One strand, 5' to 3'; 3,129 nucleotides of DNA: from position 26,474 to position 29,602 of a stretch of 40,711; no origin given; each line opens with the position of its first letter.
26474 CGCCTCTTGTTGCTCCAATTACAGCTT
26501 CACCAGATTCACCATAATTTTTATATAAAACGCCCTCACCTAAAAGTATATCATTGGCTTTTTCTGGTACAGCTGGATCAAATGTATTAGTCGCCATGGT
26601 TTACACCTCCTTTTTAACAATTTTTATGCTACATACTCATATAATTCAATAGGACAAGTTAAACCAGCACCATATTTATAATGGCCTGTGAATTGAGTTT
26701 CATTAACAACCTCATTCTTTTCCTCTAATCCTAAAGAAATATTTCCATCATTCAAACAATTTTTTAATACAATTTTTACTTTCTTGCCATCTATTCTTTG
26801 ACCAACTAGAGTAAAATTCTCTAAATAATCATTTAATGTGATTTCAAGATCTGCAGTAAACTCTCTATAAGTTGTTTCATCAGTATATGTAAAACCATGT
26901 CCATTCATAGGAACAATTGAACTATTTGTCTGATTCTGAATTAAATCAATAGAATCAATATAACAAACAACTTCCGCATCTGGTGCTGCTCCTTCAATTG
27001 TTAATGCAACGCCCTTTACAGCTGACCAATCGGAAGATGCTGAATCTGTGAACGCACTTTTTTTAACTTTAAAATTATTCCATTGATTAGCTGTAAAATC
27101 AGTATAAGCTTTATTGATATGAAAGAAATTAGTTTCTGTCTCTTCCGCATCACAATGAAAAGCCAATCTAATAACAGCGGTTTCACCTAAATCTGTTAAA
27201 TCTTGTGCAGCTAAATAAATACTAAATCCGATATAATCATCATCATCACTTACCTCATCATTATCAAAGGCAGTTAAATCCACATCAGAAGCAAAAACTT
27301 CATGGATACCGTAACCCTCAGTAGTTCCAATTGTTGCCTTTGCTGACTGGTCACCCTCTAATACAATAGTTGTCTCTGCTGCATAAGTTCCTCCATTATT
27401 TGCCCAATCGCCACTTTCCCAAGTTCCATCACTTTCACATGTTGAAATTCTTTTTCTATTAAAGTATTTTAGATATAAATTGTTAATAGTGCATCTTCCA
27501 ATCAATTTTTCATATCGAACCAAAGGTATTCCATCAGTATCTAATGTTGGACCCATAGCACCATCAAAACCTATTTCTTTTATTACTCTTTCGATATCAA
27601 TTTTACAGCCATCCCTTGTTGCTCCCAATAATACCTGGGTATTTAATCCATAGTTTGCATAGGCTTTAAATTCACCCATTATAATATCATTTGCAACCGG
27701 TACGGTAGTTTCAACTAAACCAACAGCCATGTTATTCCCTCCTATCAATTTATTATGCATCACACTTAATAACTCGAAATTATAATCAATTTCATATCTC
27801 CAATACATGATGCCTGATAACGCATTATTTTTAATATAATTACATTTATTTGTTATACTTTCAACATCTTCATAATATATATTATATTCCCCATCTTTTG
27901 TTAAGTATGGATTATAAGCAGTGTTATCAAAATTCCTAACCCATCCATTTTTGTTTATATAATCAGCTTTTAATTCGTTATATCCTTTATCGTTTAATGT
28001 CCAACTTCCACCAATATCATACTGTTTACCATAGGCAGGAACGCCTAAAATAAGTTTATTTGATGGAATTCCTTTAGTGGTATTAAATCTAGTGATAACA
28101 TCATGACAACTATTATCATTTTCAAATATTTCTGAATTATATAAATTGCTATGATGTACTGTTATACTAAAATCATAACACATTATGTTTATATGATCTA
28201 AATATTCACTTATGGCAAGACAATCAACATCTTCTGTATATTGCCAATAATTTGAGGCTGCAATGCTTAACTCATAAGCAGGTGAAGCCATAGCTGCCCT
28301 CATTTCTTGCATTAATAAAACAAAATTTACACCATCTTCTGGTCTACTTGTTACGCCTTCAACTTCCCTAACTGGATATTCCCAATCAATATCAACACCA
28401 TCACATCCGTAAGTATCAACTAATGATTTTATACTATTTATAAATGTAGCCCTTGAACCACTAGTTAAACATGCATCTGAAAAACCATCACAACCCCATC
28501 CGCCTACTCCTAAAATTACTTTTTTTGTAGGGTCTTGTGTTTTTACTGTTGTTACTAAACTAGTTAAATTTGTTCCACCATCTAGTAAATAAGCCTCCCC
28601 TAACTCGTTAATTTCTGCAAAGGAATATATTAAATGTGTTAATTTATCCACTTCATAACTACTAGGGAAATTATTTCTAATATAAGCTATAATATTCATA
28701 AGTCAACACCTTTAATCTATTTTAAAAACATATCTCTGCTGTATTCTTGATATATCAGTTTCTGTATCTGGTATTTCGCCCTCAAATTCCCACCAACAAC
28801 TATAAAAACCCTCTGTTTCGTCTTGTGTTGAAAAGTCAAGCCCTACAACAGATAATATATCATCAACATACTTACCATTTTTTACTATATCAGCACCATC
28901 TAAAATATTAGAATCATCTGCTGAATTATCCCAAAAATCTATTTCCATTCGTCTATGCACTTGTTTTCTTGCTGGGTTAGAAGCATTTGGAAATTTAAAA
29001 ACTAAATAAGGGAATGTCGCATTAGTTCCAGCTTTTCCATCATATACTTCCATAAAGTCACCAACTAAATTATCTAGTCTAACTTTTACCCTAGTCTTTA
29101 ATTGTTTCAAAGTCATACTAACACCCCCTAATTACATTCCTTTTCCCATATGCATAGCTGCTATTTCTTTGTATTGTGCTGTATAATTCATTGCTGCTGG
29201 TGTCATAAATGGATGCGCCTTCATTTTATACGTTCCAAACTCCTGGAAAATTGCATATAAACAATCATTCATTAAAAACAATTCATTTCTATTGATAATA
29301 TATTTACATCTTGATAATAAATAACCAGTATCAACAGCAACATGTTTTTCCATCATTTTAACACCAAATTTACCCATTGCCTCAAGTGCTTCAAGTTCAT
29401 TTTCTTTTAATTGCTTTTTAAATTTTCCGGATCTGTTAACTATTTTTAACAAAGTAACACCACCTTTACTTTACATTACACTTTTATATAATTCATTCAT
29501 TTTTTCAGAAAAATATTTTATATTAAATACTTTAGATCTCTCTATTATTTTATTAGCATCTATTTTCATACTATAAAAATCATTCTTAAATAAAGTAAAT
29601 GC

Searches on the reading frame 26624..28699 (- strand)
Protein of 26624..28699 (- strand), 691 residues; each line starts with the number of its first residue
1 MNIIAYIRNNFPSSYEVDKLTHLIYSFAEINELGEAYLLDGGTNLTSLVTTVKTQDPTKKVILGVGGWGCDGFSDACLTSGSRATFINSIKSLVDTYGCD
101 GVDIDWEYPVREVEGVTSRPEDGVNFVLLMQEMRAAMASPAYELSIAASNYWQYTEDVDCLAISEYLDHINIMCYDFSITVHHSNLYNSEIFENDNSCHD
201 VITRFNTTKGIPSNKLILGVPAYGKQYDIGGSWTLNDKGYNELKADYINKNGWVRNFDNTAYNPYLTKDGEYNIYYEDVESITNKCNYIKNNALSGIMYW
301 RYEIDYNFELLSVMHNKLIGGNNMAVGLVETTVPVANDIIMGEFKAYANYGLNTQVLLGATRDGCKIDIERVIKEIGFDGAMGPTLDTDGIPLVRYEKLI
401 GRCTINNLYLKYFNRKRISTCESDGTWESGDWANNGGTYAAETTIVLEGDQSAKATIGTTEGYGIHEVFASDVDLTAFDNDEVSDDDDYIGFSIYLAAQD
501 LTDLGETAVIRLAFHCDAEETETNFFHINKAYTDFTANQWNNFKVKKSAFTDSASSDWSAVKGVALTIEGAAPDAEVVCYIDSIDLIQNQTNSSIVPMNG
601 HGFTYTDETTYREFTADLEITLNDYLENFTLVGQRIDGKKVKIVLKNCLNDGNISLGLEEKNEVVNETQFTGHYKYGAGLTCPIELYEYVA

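Call 23: search_protein_families(library=phrogs, proteins=[window:26624-28699:-], max_evalue=0.001)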
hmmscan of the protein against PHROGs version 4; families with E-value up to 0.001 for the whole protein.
window:26624-28699:- (691 aa): 2 families
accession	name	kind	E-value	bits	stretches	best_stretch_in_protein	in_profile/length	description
phrog_885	-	tail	1e-17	65.1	2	606-687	108-192/338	major tail protein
phrog_35905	-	unknown function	2e-05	25.1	1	153-282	196-320/383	-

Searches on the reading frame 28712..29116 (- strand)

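Call 23: search_protein_families(library=phrogs, proteins=[window:28712-29116:-], max_evalue=0.001)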
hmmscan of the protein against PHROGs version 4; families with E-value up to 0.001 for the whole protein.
window:28712-29116:- (134 aa): 2 families
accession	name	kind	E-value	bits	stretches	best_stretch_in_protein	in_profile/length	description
phrog_957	-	head and packaging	7e-07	30.2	1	25-80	20-75/121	head protein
phrog_176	-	connector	0.00055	21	0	4-133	7-130/131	tail terminator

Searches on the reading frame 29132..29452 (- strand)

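Call 23: search_protein_families(library=phrogs, proteins=[window:29132-29452:-], max_evalue=0.001)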
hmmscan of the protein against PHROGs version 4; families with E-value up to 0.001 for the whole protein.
window:29132-29452:- (106 aa): 2 families
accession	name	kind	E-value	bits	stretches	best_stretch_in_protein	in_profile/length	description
phrog_5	-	connector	5.5e-11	43.7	1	10-105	107-208/239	tail completion or Neck1 protein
phrog_17053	-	unknown function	8.2e-05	23.6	1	66-104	14-52/59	-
